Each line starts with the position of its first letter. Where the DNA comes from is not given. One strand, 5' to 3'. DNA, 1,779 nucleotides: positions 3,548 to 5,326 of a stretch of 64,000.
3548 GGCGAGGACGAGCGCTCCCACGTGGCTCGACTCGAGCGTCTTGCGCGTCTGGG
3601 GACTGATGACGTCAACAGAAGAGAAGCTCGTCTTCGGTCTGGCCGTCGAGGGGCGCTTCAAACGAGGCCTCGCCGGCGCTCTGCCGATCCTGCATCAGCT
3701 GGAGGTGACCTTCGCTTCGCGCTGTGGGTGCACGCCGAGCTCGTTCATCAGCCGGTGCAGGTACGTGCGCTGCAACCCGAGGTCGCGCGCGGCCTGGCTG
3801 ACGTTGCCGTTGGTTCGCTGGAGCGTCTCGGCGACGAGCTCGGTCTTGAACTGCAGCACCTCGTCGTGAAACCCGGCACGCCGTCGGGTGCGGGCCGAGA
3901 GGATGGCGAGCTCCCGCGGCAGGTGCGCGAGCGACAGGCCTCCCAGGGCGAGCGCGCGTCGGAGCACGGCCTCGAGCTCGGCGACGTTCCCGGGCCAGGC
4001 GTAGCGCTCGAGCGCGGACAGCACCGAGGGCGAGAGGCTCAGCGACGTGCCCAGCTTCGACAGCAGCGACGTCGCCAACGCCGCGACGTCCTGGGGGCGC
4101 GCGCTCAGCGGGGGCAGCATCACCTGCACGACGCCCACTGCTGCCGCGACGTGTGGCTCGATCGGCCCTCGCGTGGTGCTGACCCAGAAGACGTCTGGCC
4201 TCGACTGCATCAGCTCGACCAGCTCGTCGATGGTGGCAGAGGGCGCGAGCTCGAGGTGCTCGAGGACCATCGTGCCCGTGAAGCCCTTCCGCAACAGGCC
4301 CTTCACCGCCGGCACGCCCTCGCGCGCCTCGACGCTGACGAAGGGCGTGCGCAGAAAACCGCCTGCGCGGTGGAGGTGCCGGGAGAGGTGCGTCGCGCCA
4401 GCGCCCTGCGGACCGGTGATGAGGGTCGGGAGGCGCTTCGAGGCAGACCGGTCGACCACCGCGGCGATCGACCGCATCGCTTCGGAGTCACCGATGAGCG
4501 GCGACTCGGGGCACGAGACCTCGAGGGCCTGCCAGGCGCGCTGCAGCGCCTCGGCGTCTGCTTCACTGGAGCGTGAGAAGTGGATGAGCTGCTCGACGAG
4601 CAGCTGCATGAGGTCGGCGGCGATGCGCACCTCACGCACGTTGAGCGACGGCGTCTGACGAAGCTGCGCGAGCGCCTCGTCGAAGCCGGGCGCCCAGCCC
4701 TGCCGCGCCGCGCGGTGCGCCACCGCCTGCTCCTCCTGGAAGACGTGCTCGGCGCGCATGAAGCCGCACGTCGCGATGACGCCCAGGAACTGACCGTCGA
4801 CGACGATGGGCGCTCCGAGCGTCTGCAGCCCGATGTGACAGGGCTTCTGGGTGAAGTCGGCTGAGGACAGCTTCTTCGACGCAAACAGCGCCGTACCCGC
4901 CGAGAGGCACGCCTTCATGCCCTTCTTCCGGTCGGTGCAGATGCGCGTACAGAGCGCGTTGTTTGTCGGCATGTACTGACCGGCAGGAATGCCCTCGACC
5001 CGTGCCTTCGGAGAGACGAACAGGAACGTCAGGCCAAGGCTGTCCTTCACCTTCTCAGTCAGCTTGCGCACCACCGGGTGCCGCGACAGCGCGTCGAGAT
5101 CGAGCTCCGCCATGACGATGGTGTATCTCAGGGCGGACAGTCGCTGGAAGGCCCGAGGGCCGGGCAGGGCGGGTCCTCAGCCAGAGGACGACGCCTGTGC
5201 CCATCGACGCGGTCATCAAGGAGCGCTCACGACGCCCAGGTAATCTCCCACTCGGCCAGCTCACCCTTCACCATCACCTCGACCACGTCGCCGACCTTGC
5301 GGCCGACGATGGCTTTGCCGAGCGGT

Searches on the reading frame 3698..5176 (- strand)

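Call 67: search_protein_families(library=pfam, proteins=[window:3698-5176:-], max_evalue=0.0001)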
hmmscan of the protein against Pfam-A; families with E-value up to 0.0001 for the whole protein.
window:3698-5176:- (493 aa): 5 families
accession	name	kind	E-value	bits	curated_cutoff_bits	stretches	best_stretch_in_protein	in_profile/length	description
PF10114.15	PocR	-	2e-12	47.6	23.9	1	39-199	11-159/162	Sensory domain found in PocR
PF25601.1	AAA_lid_14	-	1.2e-11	44.7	27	1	359-425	2-76/87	AAA+ ATPase lid domain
PF02954.25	HTH_8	-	1.9e-06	27.9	22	1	446-478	8-40/42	Bacterial regulatory protein, Fis family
PF00158.32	Sigma54_activat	-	1.2e-05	25.5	20.2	1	227-284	1-58/168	Sigma-54 interaction domain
PF14532.12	Sigma54_activ_2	-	3.7e-05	24.4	25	1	228-325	1-95/138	Sigma-54 interaction domain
